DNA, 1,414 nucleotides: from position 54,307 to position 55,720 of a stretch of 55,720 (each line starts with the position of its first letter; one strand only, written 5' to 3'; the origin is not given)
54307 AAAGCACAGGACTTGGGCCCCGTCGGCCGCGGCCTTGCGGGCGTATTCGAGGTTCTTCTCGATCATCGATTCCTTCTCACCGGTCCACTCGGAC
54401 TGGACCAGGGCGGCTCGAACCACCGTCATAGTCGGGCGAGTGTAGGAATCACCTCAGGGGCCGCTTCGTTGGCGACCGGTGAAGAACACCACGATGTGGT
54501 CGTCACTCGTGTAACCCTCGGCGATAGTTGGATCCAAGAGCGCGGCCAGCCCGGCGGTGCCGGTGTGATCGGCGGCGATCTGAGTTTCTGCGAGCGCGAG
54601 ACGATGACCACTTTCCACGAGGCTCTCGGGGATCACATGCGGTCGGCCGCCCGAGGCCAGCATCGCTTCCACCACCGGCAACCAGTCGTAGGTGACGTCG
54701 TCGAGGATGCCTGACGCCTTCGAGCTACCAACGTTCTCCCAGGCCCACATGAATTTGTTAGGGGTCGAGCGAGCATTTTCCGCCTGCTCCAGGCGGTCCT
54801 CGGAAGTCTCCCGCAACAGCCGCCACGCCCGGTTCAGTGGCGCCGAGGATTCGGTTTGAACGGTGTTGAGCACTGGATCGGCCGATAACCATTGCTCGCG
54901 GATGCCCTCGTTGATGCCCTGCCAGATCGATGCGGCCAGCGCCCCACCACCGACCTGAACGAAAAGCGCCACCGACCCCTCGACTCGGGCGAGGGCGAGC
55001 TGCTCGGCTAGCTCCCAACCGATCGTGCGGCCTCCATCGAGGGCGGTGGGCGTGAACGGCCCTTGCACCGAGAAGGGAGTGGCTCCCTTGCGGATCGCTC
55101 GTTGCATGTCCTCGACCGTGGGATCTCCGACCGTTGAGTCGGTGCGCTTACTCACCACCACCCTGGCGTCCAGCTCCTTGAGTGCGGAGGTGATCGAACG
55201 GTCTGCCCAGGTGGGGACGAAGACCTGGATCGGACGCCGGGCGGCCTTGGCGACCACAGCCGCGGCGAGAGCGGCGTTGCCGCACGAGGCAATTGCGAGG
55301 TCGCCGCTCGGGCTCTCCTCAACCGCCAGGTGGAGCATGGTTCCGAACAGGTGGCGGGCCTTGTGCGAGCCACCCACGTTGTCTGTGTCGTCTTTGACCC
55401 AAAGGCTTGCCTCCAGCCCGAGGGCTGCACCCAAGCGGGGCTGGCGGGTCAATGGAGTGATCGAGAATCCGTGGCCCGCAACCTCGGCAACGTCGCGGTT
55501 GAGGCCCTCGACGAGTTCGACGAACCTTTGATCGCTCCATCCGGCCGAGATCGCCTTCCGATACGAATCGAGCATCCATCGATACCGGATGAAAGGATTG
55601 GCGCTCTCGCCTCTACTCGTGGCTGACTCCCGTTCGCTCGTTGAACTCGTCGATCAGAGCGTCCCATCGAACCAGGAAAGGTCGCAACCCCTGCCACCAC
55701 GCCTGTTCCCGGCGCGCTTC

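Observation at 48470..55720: Purine-to-ureide catabolic operon with a non-standard downstream half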

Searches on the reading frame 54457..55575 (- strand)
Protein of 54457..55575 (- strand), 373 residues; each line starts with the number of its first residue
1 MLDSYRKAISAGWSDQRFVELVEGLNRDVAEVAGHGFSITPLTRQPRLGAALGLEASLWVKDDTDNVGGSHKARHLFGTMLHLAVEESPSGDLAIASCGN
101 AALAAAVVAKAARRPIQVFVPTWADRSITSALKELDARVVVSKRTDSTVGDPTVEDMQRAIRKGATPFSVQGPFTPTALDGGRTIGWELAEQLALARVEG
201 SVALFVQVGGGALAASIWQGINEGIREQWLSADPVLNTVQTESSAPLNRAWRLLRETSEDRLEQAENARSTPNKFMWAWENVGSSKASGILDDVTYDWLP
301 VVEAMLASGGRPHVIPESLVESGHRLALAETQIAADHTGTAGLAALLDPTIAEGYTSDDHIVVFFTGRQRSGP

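Call 4: search_protein_families(library=pfam, proteins=[window:54457-55575:-])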
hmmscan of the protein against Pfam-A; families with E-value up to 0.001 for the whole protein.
window:54457-55575:- (373 aa): 1 family
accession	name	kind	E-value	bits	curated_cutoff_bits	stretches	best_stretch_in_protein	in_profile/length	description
PF00291.31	PALP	-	1.4e-31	110.4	35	1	39-367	7-295/295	Pyridoxal-phosphate dependent enzyme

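Call 5: search_protein_families(library=ncbifam, proteins=[window:54457-55575:-])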
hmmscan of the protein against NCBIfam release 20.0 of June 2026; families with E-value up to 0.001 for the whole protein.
window:54457-55575:- (373 aa): 20 families
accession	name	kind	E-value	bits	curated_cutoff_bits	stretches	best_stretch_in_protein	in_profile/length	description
NF006050.0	PRK08197.1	equivalog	4.1e-22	78.5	303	1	27-367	68-379/406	threonine synthase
NF004170.0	PRK05638.1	equivalog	3.8e-16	58.7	421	1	39-248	66-259/442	threonine synthase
NF006094.0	PRK08246.1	subfamily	1.5e-15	57.4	331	1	40-223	24-191/310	serine/threonine dehydratase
NF005292.0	PRK06815.1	equivalog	5.9e-13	48.6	371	1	37-217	19-186/320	threonine/serine dehydratase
NF006205.0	PRK08329.1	equivalog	5.3e-11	42.1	358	1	56-243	72-247/347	threonine synthase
NF005680.0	PRK07476.1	equivalog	1.1e-09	37.8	413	1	38-217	22-188/326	hydroxyectoine utilization dehydratase EutB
NF005035.0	PRK06450.1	equivalog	1e-08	34.4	301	1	57-263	66-258/338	threonine synthase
NF006390.0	PRK08639.1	equivalog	1.3e-08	34.2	421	1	37-223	23-200/418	threonine ammonia-lyase IlvA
NF006674.0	PRK09224.1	subfamily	2.8e-08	32.9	577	1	39-219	25-193/508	threonine ammonia-lyase IlvA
NF004996.0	PRK06381.1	equivalog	4.9e-08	32.3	266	1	39-267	15-232/319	threonine synthase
TIGR01124.1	ilvA_2Cterm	equivalog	1.3e-07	30.6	411.3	1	38-218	16-184/499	threonine ammonia-lyase, biosynthetic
TIGR01127.1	ilvA_1Cterm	equivalog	1.1e-06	27.9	378.75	1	56-219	15-167/380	threonine ammonia-lyase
NF006389.0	PRK08638.1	equivalog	1.1e-05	24.5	453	1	56-218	42-193/333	bifunctional threonine ammonia-lyase/L-serine ammonia-lyase TdcB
TIGR03844.1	cysteate_syn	equivalog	2.7e-05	23.1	324.9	1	63-367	92-377/398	cysteate synthase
NF009130.0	PRK12483.1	subfamily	3e-05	22.8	801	1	39-217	37-203/521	threonine ammonia-lyase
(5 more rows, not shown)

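Call 10: find_related_loci(query=window:54457-55575:-, collection=genome_contigs, flank=10000)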
Query window:54457-55575:- (373 aa) in genome_contigs; peptide patterns used: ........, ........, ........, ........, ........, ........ (x = any residue, [..] = any of these).
66 stretches matched a pattern; 6 encode a relative of the query (tblastn E <= 1e-3); 6 distinct loci.
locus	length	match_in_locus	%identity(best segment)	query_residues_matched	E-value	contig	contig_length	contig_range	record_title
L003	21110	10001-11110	93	1-370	0e+0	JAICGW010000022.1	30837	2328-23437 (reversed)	MAG: Acidimicrobiia bacterium isolate CK_bin.25 k141_1816667_length_30837_cov_18.2537, whole genome shotgun sequence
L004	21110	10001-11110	91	1-370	0e+0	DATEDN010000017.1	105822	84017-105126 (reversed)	MAG TPA_asm: Acidimicrobiia bacterium isolate SMAG_U8708 k141_2532912, whole genome shotgun sequence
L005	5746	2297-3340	46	2-370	9e-87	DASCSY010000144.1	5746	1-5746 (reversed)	MAG TPA_asm: Acidimicrobiales bacterium isolate Ts_MAG_6 NODE_144_length_5746_cov_4.739284, whole genome shotgun sequenc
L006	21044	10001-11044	46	2-370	2e-87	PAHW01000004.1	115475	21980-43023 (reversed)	MAG: Acidimicrobiaceae bacterium isolate NAT188 86747, whole genome shotgun sequence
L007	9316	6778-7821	45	2-370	1e-83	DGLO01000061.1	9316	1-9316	MAG TPA_asm: Candidatus Microthrix sp. UBA4542 UBA4542_contig_120684, whole genome shotgun sequence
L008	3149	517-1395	44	36-348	1e-54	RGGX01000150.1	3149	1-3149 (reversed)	MAG: Actinomycetota bacterium isolate WB7_3_075 contig_100_149, whole genome shotgun sequence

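Call 12: search_solved_structures(query=window:54457-55575:-, show_alignments=2)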
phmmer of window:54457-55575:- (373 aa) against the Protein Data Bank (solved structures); distinct sequences matched with E-value up to 0.001: 6.
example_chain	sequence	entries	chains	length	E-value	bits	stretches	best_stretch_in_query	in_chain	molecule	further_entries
6cgq_A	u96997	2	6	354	4.7e-08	35.9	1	39-298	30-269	Threonine synthase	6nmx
2zsj_A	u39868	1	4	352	7e-08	35.3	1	40-252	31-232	Threonine synthase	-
3iau_A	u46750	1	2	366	2.2e-05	27.1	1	11-217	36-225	Threonine deaminase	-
1pwe_A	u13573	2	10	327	3.4e-05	26.5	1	41-223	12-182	L-serine dehydratase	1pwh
5b55_A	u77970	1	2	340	0.00063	22.3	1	53-147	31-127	Cysteine synthase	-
5b53_A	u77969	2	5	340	0.00063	22.3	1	53-147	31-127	Cysteine synthase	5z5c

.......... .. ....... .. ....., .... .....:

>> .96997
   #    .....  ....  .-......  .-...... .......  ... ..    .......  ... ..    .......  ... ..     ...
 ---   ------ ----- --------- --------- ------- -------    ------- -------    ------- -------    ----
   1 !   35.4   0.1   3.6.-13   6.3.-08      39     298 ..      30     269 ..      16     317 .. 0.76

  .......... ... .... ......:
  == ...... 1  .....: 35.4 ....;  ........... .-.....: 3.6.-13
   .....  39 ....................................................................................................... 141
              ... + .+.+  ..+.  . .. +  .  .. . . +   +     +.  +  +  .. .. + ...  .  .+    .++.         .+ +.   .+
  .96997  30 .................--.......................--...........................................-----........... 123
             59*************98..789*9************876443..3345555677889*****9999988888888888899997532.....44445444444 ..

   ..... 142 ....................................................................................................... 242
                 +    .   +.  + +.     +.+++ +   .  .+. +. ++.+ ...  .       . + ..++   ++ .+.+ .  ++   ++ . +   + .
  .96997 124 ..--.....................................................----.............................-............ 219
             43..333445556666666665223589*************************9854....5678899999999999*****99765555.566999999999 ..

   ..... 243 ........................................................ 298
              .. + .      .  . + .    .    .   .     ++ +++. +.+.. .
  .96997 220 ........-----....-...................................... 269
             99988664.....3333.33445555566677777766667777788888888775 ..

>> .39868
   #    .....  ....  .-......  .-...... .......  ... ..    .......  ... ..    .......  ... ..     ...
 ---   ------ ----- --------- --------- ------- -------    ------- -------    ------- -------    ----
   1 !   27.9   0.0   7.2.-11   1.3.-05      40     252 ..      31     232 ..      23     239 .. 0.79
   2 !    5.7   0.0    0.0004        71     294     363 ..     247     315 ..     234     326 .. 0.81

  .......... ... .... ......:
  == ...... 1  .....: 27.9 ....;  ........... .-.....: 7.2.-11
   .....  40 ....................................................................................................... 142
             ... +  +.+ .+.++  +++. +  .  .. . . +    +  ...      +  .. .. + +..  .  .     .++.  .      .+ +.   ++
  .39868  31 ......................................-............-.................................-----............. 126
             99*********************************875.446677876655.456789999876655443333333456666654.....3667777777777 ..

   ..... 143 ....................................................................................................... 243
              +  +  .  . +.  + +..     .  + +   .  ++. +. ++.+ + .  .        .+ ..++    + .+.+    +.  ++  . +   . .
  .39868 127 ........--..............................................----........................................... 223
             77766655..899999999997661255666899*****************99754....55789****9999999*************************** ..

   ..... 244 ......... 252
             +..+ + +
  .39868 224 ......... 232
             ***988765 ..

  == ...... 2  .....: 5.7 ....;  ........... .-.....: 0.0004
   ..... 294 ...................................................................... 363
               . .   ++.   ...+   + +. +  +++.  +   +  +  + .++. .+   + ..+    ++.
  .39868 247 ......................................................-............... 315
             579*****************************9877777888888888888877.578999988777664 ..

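Call 19: search_protein_families(library=ncbifam, proteins=[L004:8497-9960:+, L004:7263-8675:-, L004:7672-8385:+, L004:6148-7263:-, L004:5200-6132:-, L004:2639-5200:-, L004:1447-2466:-, L004:446-1447:-, L004:2-412:+])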
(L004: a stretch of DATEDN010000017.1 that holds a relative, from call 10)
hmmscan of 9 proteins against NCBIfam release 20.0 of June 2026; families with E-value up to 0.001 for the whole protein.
L004:8497-9960:+ (488 aa): 8 families
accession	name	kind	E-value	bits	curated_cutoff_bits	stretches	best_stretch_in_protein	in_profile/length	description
TIGR01139.1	cysK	equivalog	7e-25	87.9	350.95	1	135-388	61-294/298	cysteine synthase A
TIGR01136.1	cysKM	subfamily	6.7e-24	84.8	344.15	1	135-388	61-295/299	cysteine synthase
NF007989.0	PRK10717.1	equivalog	2.8e-18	66.1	387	1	146-390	77-316/334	cysteine synthase A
TIGR01137.1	cysta_beta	equivalog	3.6e-15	55.6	510.25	1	125-320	57-254/457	cystathionine beta-synthase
NF008735.0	PRK11761.1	equivalog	6.7e-13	48.5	413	1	133-387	65-289/296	cysteine synthase CysM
TIGR03945.1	PLP_SbnA_fam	equivalog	2.7e-10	39.8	349.95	1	109-320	37-244/304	2,3-diaminopropionate biosynthesis protein SbnA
TIGR01138.1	cysM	equivalog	2.8e-10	40.2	394.2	1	146-388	71-286/290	cysteine synthase B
NF053679.1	CysteaSynCapA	equivalog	1.9e-05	23.6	600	1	191-321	126-263/329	cysteate synthase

L004:7263-8675:- (471 aa): 24 families
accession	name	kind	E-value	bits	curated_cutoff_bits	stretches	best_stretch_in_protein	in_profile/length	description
TIGR01327.1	PGDH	equivalog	5.9e-83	279.4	454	1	70-388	1-313/525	phosphoglycerate dehydrogenase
NF008759.0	PRK11790.1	equivalog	1.7e-65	221.3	404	1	64-440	7-385/410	phosphoglycerate dehydrogenase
NF009714.1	PRK13243.1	equivalog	3.9e-53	180.9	455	1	101-386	37-323/332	glyoxylate reductase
NF005069.0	PRK06487.1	equivalog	7e-46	156.7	448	1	100-386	39-320/320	2-hydroxyacid dehydrogenase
NF011938.0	PRK15409.1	equivalog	4.4e-42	144.2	492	1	102-386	38-319/324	glyoxylate/hydroxypyruvate reductase GhrB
NF006263.0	PRK08410.1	equivalog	5.9e-40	137.6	389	1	73-377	7-307/311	D-2-hydroxyacid dehydrogenase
NF005750.0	PRK07574.1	equivalog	1.6e-36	126.2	329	1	101-376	82-356/386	NAD-dependent formate dehydrogenase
NF041369.1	Dhydh_Halo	equivalog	4.6e-34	118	400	1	135-379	60-297/305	D-2-hydroxyacid dehydrogenase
NF001309.0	PRK00257.1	equivalog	2.7e-33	115.5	434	1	104-375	32-276/379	4-phosphoerythronate dehydrogenase PdxB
NF005387.0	PRK06932.1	equivalog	2.8e-31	108.7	492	1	99-373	34-306/314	2-hydroxyacid dehydrogenase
NF000492.1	vanH_gen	exception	6e-27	94.5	540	1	139-328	75-253/312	D-lactate dehydrogenase VanH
NF005027.0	PRK06436.1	equivalog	2.2e-26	92.7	261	1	109-386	34-289/303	2-hydroxyacid dehydrogenase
NF000128.1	vanH-Sc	exception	5.6e-24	84.9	650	1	137-330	93-275/337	D-lactate dehydrogenase VanH-Sc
NF000371.1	vanH_Agroup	exception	5.5e-23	81.7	700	1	138-327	79-257/322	VanH-A/VanH-Pt family D-lactate dehydrogenase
NF009127.0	PRK12480.1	equivalog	5.1e-22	78.3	579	1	136-320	75-253/330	D-lactate dehydrogenase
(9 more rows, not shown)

L004:7672-8385:+ (238 aa): 0 families

L004:6148-7263:- (372 aa): 0 families

L004:5200-6132:- (311 aa): 9 families
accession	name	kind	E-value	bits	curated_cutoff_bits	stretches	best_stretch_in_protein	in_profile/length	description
TIGR03381.1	agmatine_aguB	equivalog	6.6e-30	104.4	410.25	1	6-301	2-279/279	N-carbamoylputrescine amidase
NF040852.1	nitrile_Arch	equivalog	2.5e-19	69.4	500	1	7-298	3-260/262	nitrilase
TIGR04048.1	nitrile_sll0784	equivalog_domain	1.1e-15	57.5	502.6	1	5-135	3-132/301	Nit6803 family nitrilase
NF009802.0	PRK13286.1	equivalog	1.6e-12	47.1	427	1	35-275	47-259/345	aliphatic amidase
NF033621.1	de_GSH_amidase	exception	4.1e-12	46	355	1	14-279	6-240/260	deaminated glutathione amidase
NF009803.0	PRK13287.1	equivalog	5e-12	45.2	406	1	19-276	30-259/333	formamidase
NF010588.0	PRK13981.1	equivalog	2.8e-11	42.5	479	1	4-208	4-186/546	NAD+ synthase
TIGR00546.1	lnt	equivalog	8.3e-11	41.7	132.9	1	18-194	177-346/395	apolipoprotein N-acyltransferase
NF043013.1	DeGluthAmidYersProt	equivalog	5e-09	35.7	500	1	42-261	37-238/278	deaminated glutathione amidase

L004:2639-5200:- (854 aa): 20 families
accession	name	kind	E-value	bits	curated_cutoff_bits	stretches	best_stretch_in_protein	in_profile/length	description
TIGR03311.1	Se_dep_XDH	equivalog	3.1e-238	793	830.45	1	4-847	3-842/848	selenium-dependent xanthine dehydrogenase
TIGR03196.1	pucD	equivalog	1.7e-136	456.6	783.65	2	176-683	17-540/763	xanthine dehydrogenase subunit D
NF045668.1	pterin_aldehy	equivalog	4e-123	412.3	1100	1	4-847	5-896/905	molybdopterin-dependent aldehyde oxidoreductase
TIGR03194.1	4hydrxCoA_A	equivalog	1.7e-95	321.1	994.55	2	177-679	12-523/746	4-hydroxybenzoyl-CoA reductase subunit alpha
NF043082.1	XdhA_XDHase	equivalog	6.5e-95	318.8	780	2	162-678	1-538/758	xanthine dehydrogenase subunit XdhA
NF007426.0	PRK09970.1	equivalog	1.3e-91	307.8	916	2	162-677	6-540/761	xanthine dehydrogenase molybdenum-binding subunit XdhA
TIGR02965.1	xanthine_xdhB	equivalog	1e-88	298.4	849.5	2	176-680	15-527/758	xanthine dehydrogenase molybdopterin binding subunit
NF041018.1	glyceraldDH_alpha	equivalog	4e-80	270.2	790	2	162-679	3-537/741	glyceraldehyde dehydrogenase subunit alpha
NF040766.1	CODH_aero_grp5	exception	2.5e-78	264.1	950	2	163-682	6-550/785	aerobic carbon-monoxide dehydrogenase large subunit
TIGR03313.1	Se_sel_red_Mo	hypoth_equivalog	3.3e-60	203.8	1101.9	3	315-673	361-733/951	molybdopterin-dependent oxidoreductase Mo/Fe-S-binding subunit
NF041671.1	peri_hyde_PaoC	equivalog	3.5e-56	191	1180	2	199-679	57-527/735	aldehyde oxidoreductase molybdenum-binding subunit PaoC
TIGR02969.1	mam_aldehyde_ox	subfamily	1.6e-51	175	1912.3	3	162-541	576-946/1330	aldehyde oxidase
TIGR02416.1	CO_dehy_Mo_lg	equivalog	5e-42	144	991.15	2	176-545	7-397/770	aerobic carbon-monoxide dehydrogenase large subunit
NF043084.2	XdhC_XDHase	equivalog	2.6e-35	121.2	217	1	3-146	4-148/151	xanthine dehydrogenase subunit XdhC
TIGR03198.1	pucE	equivalog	3.2e-33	114.3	254.3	1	2-148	4-149/151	xanthine dehydrogenase subunit E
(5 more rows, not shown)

L004:1447-2466:- (340 aa): 16 families
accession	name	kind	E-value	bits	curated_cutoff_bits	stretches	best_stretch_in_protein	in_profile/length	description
NF005540.0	PRK07203.1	equivalog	1.2e-72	245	444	1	5-258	58-337/444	putative aminohydrolase SsnA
TIGR03314.1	Se_ssnA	subfamily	4e-69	233.6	455.5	1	5-260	57-338/441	putative selenium metabolism protein SsnA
NF006055.0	PRK08203.1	equivalog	1.1e-21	77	532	2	4-113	60-167/455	8-oxoguanine deaminase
NF005557.0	PRK07228.1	equivalog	1.1e-20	73.8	522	1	5-261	55-338/445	5'-deoxyadenosine deaminase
NF004701.0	PRK06038.1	equivalog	2.1e-20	72.9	609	1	5-256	56-326/432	N-ethylammeline chlorohydrolase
NF006252.0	PRK08393.1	equivalog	3e-20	72.6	617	1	5-258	53-325/424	N-ethylammeline chlorohydrolase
NF006549.0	PRK09045.1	equivalog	3.4e-16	58.9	540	1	4-262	65-343/444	TRZ/ATZ family hydrolase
NF009059.0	PRK12393.1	equivalog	2.1e-13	49.8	543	1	4-106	60-162/460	amidohydrolase family protein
NF012037.0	PRK15493.1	equivalog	9.6e-12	44.4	779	1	5-259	58-334/435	bifunctional S-methyl-5'-thioadenosine deaminase/S-adenosylhomocysteine deaminase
NF005211.0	PRK06687.1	equivalog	1.6e-10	40.3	703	1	5-224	57-291/419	TRZ/ATZ family protein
NF004995.0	PRK06380.1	subfamily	3.7e-10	39.4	567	1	5-172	53-213/418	metal-dependent hydrolase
NF006056.0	PRK08204.1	subfamily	1.3e-08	34.1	391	1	5-111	57-158/449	hypothetical protein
NF006679.0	PRK09228.1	subfamily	2e-08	33.5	351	1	62-263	122-354/433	guanine deaminase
TIGR02967.1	guan_deamin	equivalog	3.2e-08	33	375.4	1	49-260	84-326/401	guanine deaminase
NF004801.0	PRK06151.1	subfamily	0.00011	21.2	416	0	139-192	216-269/491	chlorohydrolase family protein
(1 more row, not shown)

L004:446-1447:- (334 aa): 32 families (the best 25 are shown)
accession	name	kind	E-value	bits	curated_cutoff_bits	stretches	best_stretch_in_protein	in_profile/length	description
NF002619.0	PRK02271.1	equivalog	2e-54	185.1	276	1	14-327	12-318/329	5,10-methylenetetrahydromethanopterin reductase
TIGR03555.1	F420_mer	equivalog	3.2e-52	177.9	348.7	1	23-319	19-309/325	5,10-methylenetetrahydromethanopterin reductase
TIGR04024.1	F420_NP1902A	hypoth_equivalog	8.7e-39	133.1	345.4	1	5-307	4-301/330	TIGR04024 family LLM class F420-dependent oxidoreductase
TIGR03841.1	F420_Rv3093c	subfamily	2e-35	122.6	213.65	1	16-317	10-296/298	LLM class F420-dependent oxidoreductase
TIGR03857.1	F420_MSMEG_2249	hypoth_equivalog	1.8e-33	116.2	218.4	1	15-316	13-322/329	TIGR03857 family LLM class F420-dependent oxidoreductase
TIGR03559.1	F420_Rv3520c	subfamily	2.3e-30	105.8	335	1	6-311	3-320/325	LLM class F420-dependent oxidoreductase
TIGR03617.1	F420_MSMEG_2256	subfamily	1e-26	93.6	278.15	1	25-308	4-291/318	TIGR03617 family F420-dependent LLM class oxidoreductase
TIGR03842.1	F420_CPS_4043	hypoth_equivalog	2.8e-26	92.4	295.45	1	10-318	7-310/329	TIGR03842 family LLM class F420-dependent oxidoreductase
TIGR03564.1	F420_MSMEG_4879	subfamily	1.5e-25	90.3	234.25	1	22-208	5-188/265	TIGR03564 family F420-dependent LLM class oxidoreductase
TIGR03554.1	F420_G6P_DH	equivalog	3.1e-25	88.9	420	1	46-332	54-325/331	glucose-6-phosphate dehydrogenase (coenzyme-F420)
TIGR03619.1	F420_Rv2161c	subfamily_domain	2e-22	80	166.9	1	36-217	41-217/247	TIGR03619 family F420-dependent LLM class oxidoreductase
TIGR03620.1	F420_MSMEG_4141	subfamily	8.3e-20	71.3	219.8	1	15-203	17-173/280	TIGR03620 family F420-dependent LLM class oxidoreductase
TIGR03560.1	F420_Rv1855c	subfamily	6.1e-19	68.7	231.4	1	18-214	15-224/227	TIGR03560 family F420-dependent LLM class oxidoreductase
TIGR03621.1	F420_MSMEG_2516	subfamily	7.4e-18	64.7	213.15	1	4-184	2-177/295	TIGR03621 family F420-dependent LLM class oxidoreductase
TIGR03854.1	F420_MSMEG_3544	hypoth_equivalog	4.8e-17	62.2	295.6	1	24-234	21-230/290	TIGR03854 family LLM class F420-dependent oxidoreductase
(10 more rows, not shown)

L004:2-412:+ (137 aa): 2 families
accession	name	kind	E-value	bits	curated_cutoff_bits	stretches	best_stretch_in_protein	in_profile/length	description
NF045700.1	AHLLactAttM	equivalog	4.1e-05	23.2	390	1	2-43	87-128/257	AttM family quorum-quenching N-acyl homoserine lactonase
TIGR04558.1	SoxH_rel_PQQ_1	hypoth_equivalog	0.00083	18.5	300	0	61-130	151-218/285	quinoprotein relay system zinc metallohydrolase 1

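Call 20: search_protein_families(library=pfam, proteins=[L004:8497-9960:+, L004:7263-8675:-, L004:7672-8385:+, L004:6148-7263:-, L004:5200-6132:-, L004:2639-5200:-, L004:1447-2466:-, L004:446-1447:-, L004:2-412:+])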
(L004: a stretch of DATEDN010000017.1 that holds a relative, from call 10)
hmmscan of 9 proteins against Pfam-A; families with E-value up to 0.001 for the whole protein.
L004:8497-9960:+ (488 aa): 1 family
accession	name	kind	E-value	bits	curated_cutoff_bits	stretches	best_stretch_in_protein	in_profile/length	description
PF00291.31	PALP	-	8.3e-15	55.3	35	1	108-323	36-241/295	Pyridoxal-phosphate dependent enzyme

L004:7263-8675:- (471 aa): 5 families
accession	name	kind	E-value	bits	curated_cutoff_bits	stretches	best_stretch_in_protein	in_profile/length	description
PF02826.25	2-Hacid_dh_C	-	1.5e-46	158.4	25.1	1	172-355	1-178/178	D-isomer specific 2-hydroxyacid dehydrogenase, NAD binding domain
PF00389.36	2-Hacid_dh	-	7.7e-26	90.8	24.6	1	71-386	1-134/134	D-isomer specific 2-hydroxyacid dehydrogenase, catalytic domain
PF03446.21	NAD_binding_2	-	1.4e-09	38.6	21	1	210-321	2-113/161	NAD binding domain of 6-phosphogluconate dehydrogenase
PF01842.31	ACT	-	6.8e-06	26.2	27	1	396-424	2-30/66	ACT domain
PF03807.23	F420_oxidored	-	4.4e-05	24.4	21.6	1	210-275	2-69/94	NADP oxidoreductase coenzyme F420-dependent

L004:7672-8385:+ (238 aa): 0 families

L004:6148-7263:- (372 aa): 1 family
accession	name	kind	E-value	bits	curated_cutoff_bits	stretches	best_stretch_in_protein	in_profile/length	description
PF06245.16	DUF1015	-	5.2e-40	137.8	25.8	1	14-243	11-263/325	Protein of unknown function (DUF1015)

L004:5200-6132:- (311 aa): 1 family
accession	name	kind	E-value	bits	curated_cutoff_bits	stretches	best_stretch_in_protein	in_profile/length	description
PF00795.27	CN_hydrolase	-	6e-53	180.2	23.2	1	6-283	1-255/256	Carbon-nitrogen hydrolase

L004:2639-5200:- (854 aa): 5 families
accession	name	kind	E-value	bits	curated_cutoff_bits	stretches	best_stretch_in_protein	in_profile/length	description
PF02738.23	MoCoBD_1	-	8.4e-70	235.1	27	1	309-542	11-244/244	Molybdopterin cofactor-binding domain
PF20256.3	MoCoBD_2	-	1.8e-48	165.9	27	2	568-683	10-130/283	Molybdopterin cofactor-binding domain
PF01315.27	Ald_Xan_dh_C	-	1.2e-21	77.6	31.3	1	177-284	2-110/110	Aldehyde oxidase and xanthine dehydrogenase, a/b hammerhead domain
PF01799.25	Fer2_2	-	7.6e-21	74.5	30.3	1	72-145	1-75/75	[2Fe-2S] binding domain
PF00111.32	Fer2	-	0.00093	19.5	21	1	5-53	2-51/77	2Fe-2S iron-sulfur cluster binding domain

L004:1447-2466:- (340 aa): 1 family
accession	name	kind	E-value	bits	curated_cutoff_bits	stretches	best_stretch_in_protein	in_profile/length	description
PF01979.26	Amidohydro_1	-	4.3e-27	95.7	25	1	5-254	3-274/345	Amidohydrolase family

L004:446-1447:- (334 aa): 1 family
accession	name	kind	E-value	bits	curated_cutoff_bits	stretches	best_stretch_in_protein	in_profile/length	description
PF00296.26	Bac_luciferase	-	1.6e-67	228.6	27.9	1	13-310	20-312/314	Luciferase-like monooxygenase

L004:2-412:+ (137 aa): 0 families

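Call 29: find_homologous_proteins(query=L004:8497-9960:+)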
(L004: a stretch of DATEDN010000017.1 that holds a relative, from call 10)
Query L004:8497-9960:+ (488 aa): 8000 proteins with E <= 0.001 among 8000 candidates; the best 120 are listed. Only proteins of 268 to 854 residues were searched: fused or split forms outside these lengths cannot appear, so this answer is no evidence that the protein stands alone or is whole; lengths 'longer' or 'shorter' looks for them.
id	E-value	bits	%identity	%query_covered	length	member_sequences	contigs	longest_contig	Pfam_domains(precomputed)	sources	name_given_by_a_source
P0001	0.0e+0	1015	90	100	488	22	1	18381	PF00291.32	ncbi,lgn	-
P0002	2.6e-295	998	89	100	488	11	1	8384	PF00291.32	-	-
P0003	4.6e-286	967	86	100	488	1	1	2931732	PF00291.32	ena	-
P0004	4.3e-279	944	83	100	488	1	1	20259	PF00291.32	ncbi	ncbi:MAG: pyridoxal-phosphate dependent enzyme [Acidimicrobiia bacterium]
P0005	2.8e-272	922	81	99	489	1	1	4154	PF00291.32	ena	-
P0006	4.1e-271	918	81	99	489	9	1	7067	PF00291.32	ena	-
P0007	2.9e-268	909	80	99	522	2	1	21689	PF00291.32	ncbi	ncbi:MAG: pyridoxal-phosphate dependent enzyme [Acidimicrobiia bacterium]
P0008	7.0e-248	841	74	100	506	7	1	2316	PF00291.32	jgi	jgi:cysteine synthase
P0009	1.5e-237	807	55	88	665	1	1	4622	PF00291.32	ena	-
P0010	1.5e-237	807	55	88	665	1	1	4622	PF00291.32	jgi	jgi:cysteine synthase A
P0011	2.3e-229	780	73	98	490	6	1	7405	PF00291.32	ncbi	-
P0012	9.6e-229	778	72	98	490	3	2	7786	PF00291.32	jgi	jgi:cysteine synthase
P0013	1.8e-228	777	71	98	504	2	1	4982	PF00291.32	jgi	jgi:cysteine synthase A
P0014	1.3e-227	775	71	99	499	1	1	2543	PF00291.32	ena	-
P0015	3.8e-227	773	71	99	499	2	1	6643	PF00291.32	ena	-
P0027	3.1e-225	767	71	98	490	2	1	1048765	PF00291.32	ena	-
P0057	3.5e-215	734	66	98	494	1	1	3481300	PF00291.32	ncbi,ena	-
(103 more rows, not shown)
